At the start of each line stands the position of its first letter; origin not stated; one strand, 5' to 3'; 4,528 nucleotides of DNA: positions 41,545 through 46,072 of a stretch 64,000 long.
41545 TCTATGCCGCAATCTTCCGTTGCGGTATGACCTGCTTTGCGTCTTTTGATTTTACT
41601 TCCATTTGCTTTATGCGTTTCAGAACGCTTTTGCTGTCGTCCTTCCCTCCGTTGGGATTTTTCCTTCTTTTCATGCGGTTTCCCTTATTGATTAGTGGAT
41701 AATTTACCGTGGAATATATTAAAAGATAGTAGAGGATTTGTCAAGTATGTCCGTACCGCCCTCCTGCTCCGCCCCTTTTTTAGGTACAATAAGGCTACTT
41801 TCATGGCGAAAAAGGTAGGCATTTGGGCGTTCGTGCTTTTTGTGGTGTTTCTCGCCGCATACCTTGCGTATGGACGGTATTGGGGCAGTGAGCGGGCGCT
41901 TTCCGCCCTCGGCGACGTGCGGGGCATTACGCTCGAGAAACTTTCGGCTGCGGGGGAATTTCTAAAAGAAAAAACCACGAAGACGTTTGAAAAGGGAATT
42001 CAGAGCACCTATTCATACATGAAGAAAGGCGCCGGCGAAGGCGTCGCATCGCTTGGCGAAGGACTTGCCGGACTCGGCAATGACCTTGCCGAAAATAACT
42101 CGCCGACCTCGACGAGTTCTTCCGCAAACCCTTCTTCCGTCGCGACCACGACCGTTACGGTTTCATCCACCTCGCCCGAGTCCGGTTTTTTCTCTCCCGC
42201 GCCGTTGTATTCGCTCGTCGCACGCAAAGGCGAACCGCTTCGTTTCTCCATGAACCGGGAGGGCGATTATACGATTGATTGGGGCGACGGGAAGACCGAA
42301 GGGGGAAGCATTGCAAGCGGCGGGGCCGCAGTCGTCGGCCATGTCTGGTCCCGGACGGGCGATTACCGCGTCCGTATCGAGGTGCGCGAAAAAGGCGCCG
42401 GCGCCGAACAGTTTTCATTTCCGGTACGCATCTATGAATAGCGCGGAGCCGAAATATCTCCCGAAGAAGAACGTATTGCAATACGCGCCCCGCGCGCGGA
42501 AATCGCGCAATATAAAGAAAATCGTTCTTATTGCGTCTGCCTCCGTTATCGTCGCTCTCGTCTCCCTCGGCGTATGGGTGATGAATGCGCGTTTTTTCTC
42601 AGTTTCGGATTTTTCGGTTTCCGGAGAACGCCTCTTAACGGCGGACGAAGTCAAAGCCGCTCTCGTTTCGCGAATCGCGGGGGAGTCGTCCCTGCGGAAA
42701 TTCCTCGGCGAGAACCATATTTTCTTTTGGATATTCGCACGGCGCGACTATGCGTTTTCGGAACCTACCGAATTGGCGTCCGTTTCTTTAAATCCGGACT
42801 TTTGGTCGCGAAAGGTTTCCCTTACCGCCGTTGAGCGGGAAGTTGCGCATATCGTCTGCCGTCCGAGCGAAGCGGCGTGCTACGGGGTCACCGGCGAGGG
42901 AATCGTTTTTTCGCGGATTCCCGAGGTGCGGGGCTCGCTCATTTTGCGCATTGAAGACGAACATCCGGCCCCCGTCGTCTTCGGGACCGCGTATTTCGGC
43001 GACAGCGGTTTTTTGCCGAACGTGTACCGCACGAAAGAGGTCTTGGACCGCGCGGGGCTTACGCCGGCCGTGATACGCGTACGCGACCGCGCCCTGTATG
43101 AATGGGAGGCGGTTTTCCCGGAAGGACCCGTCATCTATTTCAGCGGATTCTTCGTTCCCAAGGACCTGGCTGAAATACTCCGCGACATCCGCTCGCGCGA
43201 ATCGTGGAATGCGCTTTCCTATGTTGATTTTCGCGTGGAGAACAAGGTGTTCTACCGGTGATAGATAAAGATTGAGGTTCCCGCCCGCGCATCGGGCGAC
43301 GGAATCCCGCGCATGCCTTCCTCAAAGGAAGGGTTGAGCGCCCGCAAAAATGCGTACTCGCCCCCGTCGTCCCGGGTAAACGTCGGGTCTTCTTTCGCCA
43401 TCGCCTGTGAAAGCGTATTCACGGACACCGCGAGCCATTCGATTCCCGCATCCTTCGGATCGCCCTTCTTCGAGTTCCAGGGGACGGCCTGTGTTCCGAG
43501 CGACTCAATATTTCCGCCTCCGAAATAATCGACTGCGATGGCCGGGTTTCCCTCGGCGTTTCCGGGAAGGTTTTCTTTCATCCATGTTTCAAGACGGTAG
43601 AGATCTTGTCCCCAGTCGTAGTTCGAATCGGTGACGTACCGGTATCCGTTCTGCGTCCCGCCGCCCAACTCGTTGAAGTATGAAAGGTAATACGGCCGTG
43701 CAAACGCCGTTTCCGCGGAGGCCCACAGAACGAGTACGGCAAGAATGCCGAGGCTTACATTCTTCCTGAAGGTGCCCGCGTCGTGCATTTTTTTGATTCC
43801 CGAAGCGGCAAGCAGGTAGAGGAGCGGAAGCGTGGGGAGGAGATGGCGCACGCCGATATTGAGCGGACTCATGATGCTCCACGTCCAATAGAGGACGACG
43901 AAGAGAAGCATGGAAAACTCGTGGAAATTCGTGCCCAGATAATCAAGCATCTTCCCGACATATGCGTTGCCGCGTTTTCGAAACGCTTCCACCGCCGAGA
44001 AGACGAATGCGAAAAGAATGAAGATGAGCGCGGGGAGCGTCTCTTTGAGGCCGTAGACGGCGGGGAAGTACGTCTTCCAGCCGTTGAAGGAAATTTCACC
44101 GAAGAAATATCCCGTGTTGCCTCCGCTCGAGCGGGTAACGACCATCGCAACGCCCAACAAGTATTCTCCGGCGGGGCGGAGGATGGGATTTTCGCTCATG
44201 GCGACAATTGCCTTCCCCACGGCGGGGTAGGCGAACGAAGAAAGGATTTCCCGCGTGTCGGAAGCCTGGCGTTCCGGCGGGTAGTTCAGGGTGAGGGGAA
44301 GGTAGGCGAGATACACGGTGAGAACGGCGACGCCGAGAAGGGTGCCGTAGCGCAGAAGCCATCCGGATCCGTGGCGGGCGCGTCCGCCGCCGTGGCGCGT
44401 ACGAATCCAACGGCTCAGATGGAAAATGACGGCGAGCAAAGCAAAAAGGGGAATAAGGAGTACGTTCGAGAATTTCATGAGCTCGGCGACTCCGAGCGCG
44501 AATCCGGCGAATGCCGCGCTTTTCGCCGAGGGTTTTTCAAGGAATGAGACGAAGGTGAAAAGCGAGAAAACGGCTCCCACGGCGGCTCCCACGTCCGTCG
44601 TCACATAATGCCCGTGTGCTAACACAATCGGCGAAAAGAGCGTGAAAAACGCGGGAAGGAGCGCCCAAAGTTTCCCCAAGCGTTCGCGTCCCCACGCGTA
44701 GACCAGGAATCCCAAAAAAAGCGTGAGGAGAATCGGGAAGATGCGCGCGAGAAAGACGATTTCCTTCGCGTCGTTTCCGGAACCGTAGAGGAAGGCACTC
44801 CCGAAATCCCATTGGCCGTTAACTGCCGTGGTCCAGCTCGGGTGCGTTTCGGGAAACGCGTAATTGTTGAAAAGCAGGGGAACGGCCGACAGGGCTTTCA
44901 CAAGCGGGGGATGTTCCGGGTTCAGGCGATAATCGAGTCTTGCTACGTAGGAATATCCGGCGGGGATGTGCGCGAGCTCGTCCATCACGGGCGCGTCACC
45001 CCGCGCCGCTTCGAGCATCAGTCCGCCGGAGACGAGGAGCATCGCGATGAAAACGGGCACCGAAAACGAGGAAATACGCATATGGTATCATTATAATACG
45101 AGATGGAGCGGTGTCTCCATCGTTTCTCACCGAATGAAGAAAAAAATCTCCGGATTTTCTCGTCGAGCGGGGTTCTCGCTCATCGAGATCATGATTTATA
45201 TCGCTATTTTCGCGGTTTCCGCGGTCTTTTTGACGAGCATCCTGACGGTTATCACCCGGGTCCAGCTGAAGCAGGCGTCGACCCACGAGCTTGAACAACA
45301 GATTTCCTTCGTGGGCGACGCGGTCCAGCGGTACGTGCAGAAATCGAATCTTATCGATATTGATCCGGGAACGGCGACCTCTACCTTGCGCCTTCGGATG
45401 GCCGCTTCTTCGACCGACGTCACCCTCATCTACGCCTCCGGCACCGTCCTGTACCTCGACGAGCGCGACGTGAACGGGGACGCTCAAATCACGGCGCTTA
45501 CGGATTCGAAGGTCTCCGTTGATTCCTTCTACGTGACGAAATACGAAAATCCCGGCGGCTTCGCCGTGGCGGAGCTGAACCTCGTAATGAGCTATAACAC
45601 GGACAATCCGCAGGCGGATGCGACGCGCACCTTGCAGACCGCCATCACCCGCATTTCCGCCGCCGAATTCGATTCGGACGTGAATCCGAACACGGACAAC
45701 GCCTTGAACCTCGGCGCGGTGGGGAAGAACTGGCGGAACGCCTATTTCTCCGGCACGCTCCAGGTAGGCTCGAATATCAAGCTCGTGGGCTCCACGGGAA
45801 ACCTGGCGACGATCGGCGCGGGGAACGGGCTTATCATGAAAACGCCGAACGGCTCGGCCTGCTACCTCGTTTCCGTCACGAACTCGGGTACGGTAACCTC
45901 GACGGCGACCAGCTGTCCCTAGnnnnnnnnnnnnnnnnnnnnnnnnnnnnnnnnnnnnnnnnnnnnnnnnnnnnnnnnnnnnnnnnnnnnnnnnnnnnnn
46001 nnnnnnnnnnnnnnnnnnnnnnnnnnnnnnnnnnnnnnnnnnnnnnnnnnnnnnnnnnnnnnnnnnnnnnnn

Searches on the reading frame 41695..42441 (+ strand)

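Call 20: search_protein_families(library=pfam, proteins=[window:41695-42441:+], max_evalue=0.01)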
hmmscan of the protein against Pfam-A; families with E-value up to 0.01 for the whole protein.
window:41695-42441:+ (248 aa): 2 families
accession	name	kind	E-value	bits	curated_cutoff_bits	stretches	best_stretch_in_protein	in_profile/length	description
PF00801.26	PKD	-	0.00068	20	23.5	1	174-232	9-67/80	PKD domain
PF18911.6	PKD_4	-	0.0011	19.4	27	1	191-235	36-74/85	PKD domain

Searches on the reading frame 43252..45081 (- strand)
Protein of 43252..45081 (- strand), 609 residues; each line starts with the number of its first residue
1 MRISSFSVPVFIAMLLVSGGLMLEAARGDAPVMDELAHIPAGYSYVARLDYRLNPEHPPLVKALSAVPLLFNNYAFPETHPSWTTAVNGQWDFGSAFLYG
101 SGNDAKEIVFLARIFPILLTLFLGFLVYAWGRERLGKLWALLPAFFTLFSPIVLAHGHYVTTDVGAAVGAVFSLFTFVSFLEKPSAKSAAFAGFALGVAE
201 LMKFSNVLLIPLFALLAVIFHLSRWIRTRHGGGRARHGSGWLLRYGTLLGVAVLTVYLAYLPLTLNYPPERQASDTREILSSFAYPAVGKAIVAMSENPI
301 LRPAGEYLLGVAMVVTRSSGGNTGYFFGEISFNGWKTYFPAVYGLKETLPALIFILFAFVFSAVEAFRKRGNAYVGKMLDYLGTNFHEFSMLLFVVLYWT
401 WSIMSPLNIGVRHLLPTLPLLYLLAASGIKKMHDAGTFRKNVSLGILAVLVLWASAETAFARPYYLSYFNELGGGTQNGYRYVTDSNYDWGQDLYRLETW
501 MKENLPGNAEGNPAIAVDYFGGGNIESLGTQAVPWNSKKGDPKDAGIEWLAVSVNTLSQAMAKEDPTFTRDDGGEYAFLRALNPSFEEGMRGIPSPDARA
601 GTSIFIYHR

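Call 20: search_protein_families(library=pfam, proteins=[window:43252-45081:-], max_evalue=0.01)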
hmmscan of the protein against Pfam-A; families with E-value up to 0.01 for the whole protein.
window:43252-45081:- (609 aa): 1 family
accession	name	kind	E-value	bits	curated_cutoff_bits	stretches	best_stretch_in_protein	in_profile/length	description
PF13231.12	PMT_2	-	1.4e-11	45.3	26.1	1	112-230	24-142/160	Dolichyl-phosphate-mannose-protein mannosyltransferase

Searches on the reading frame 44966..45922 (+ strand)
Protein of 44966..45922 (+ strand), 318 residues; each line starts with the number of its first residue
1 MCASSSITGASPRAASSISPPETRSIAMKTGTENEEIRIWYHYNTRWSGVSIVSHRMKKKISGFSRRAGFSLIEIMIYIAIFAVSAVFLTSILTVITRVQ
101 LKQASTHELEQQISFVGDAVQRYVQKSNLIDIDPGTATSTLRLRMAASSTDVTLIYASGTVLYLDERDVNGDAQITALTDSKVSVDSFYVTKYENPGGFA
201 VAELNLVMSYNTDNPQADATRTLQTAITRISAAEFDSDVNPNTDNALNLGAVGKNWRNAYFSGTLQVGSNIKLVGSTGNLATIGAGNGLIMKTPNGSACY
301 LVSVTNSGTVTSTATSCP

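Call 20: search_protein_families(library=pfam, proteins=[window:44966-45922:+], max_evalue=0.01)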
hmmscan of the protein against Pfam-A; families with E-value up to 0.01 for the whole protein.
window:44966-45922:+ (318 aa): 1 family
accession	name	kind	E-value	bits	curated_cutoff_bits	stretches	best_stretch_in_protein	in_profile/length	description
PF07963.17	N_methyl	-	1.3e-06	28.1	21.2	1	65-89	2-26/27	Prokaryotic N-terminal methylation motif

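Call 49: search_protein_families(library=ncbifam, proteins=[window:45134-45922:+], max_evalue=0.01)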
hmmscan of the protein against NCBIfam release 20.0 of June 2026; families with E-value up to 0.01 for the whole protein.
window:45134-45922:+ (262 aa): 5 families
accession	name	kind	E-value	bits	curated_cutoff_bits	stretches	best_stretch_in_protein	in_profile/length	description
NF007848.0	PRK10557.1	equivalog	2.2e-05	23.8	120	1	10-70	9-69/192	prepilin peptidase-dependent protein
TIGR02532.1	IV_pilin_GFxxxE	domain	0.0011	18.8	16.3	1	11-33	1-23/24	prepilin-type N-terminal cleavage/methylation domain-containing protein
NF041013.1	T4P_ComGE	equivalog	0.004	17.2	49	1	13-70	5-59/83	competence type IV pilus minor pilin ComGE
NF041002.1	pilin_ComGF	equivalog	0.0045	17.2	80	1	12-57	2-47/139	competence type IV pilus minor pilin ComGF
TIGR01711.1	gspJ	equivalog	0.0074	16.1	64.85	0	12-74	1-67/192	type II secretion system minor pseudopilin GspJ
